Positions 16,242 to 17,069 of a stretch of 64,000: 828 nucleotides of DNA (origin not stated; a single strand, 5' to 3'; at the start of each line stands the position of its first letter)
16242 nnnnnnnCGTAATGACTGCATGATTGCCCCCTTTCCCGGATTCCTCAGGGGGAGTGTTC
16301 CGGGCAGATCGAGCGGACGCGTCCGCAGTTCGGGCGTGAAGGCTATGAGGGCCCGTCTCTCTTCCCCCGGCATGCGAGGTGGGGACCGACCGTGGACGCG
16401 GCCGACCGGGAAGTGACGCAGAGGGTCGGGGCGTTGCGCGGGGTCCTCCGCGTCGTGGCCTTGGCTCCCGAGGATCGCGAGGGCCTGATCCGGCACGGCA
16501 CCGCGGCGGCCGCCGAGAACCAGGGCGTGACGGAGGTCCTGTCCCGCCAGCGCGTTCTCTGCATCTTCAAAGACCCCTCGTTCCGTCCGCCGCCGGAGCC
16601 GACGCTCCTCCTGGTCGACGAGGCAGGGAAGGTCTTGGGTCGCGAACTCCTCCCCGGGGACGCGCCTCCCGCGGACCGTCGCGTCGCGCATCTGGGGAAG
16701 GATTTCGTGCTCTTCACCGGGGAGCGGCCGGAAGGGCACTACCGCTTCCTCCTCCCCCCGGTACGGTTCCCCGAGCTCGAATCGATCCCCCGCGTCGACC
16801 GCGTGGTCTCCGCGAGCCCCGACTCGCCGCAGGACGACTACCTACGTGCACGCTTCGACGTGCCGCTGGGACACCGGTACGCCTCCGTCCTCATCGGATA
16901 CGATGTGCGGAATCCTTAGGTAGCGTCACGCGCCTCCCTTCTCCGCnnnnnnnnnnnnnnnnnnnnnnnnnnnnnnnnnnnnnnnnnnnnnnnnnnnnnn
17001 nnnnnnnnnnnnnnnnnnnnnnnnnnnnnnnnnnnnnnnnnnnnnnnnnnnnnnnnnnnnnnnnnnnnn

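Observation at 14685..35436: Archaeal folate-linked, pyrrolysine-free methyl-harvesting supercluster (main candidate for a new system)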

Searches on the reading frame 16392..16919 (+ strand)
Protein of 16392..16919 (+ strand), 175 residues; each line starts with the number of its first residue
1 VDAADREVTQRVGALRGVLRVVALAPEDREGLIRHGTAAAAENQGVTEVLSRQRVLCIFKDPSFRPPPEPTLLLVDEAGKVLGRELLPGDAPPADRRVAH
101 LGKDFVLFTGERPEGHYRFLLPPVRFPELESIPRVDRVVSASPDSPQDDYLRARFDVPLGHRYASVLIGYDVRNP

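Call 4: search_protein_families(library=pfam, proteins=[window:16392-16919:+])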
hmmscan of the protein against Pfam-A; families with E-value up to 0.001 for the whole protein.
window:16392-16919:+ (175 aa): 0 families

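Call 29: search_protein_families(library=ncbifam, proteins=[window:16392-16919:+], max_evalue=0.00001)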
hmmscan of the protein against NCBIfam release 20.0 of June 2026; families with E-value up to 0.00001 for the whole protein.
window:16392-16919:+ (175 aa): 0 families

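Call 54: search_protein_families(library=pfam, alignment_id=A1, max_evalue=10)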
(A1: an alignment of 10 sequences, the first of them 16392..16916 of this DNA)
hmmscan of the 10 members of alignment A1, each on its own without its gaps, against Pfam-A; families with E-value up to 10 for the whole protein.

A. member 1, window:16392-16916:+ (175 aa): 0 families

B. families by the number of members that match (of 10 scanned): 1 family
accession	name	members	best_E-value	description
PF01915.27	Glyco_hydro_3_C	1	0.055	Glycosyl hydrolase family 3 C-terminal domain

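Call 59: predict_structure(alignment_id=A1)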
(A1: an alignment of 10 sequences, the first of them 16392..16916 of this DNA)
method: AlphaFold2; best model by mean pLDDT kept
length: 175 residues; sequences in the alignment: 10
mean_pLDDT: 88.1   pTM: 0.82
mean pLDDT of the five models: 88.1, 86.7, 86.3, 86.0, 82.4
residues with pLDDT >= 90: 98; 70-90: 66; 50-70: 11; < 50: 0
segments of 3 or more residues with pLDDT < 50: none
pLDDT, mean of each block of 10 residues (from residue 1): 87 93 96 92 93 96 77 88 85 78 83 83 89 91 94 88 89 79
secondary structure, 60 per line:
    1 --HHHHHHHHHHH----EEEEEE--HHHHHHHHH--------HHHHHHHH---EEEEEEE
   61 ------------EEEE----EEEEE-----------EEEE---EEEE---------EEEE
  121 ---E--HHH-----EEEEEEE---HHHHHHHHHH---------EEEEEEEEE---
elements in order: H3-13 E18-23 H26-34 H43-50 E54-60 E73-76 E81-85 E97-100 E104-107 E117-120 E135-141 H145-154 E164-172

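Call 62: fold_search(model_id=the predicted structure, library=pdb)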
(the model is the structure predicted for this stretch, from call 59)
No match with E <= 0.001 here; weaker rows may still be real.
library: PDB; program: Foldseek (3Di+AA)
matches with E <= 10: 500; with E <= 0.001: 0
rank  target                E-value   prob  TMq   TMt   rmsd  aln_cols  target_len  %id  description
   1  4ij2_H                1.2e-01  0.03  0.11  0.10  15.3       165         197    9  Human methemoglobin in complex with the second and third NEAT domains of IsdH from Staphylococcus aureus (released 2013-12-25)
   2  4h5s_B                1.8e-01  0.08  0.13  0.18  14.3       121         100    7  Complex structure of Necl-2 and CRTAM (released 2013-08-07)
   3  6onb_C                2.7e-01  0.06  0.14  0.18  14.4       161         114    9  Crystal Structure of the ZIG-8-RIG-5 IG1-IG1 heterodimer, monoclinic form (released 2019-05-15)
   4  7c7u_A                2.7e-01  0.09  0.13  0.05  15.8       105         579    8  Biofilm associated protein - BSP domain (released 2021-05-12)
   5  3tht_D                2.8e-01  0.06  0.17  0.11  18.2       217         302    8  Crystal structure and RNA binding properties of the RRM/AlkB domains in human ABH8, an enzyme catalyzing tRNA hypermod (released 2011-11-02)
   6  9lgg_A                2.8e-01  0.06  0.11  0.09  14.1       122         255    6  Crystal structure of the human MuSK(Ig3_Fz)/L1 peptide complex (released 2025-12-03)
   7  4ij2_F                3.2e-01  0.02  0.11  0.07  15.3       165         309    9  Human methemoglobin in complex with the second and third NEAT domains of IsdH from Staphylococcus aureus (released 2013-12-25)
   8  4ij2_E                3.4e-01  0.02  0.11  0.08  15.3       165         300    9  Human methemoglobin in complex with the second and third NEAT domains of IsdH from Staphylococcus aureus (released 2013-12-25)
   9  6pll_C                3.4e-01  0.06  0.13  0.18  14.4       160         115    9  Crystal structure of the ZIG-8 IG1 homodimer (released 2020-07-08)
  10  8qu7_A                3.4e-01  0.06  0.11  0.12  15.1       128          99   10  Crystal structure of the Plasmodium falciparum Apical membrane antigen (AMA1) in complex with single domain i-body WD3 (released 2024-07-03)
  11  7vai_F                3.6e-01  0.13  0.14  0.07  11.6        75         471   13  V1EG of V/A-ATPase from Thermus thermophilus, state1-1 (released 2022-07-13)
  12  9kra_A                3.6e-01  0.10  0.23  0.21  10.7       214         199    7  The RBD of HKU5 complex with Pipistrellus abramus ACE2 (released 2025-11-05)
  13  1w28                  3.8e-01  0.04  0.17  0.13  16.3       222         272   15  Conformational flexibility of the C-terminus with implications for substrate binding and catalysis in a new crystal form (released 2004-09-30)
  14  4pjf_G                3.8e-01  0.04  0.15  0.14  19.2       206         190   10  Structure of human MR1-Ac-6-FP in complex with human MAIT B-C10 TCR (released 2014-07-09)
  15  9eht_J                3.8e-01  0.06  0.13  0.18  15.4       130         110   12  Crystal Structure of PD-1/retifanlimab complex (released 2025-12-03)
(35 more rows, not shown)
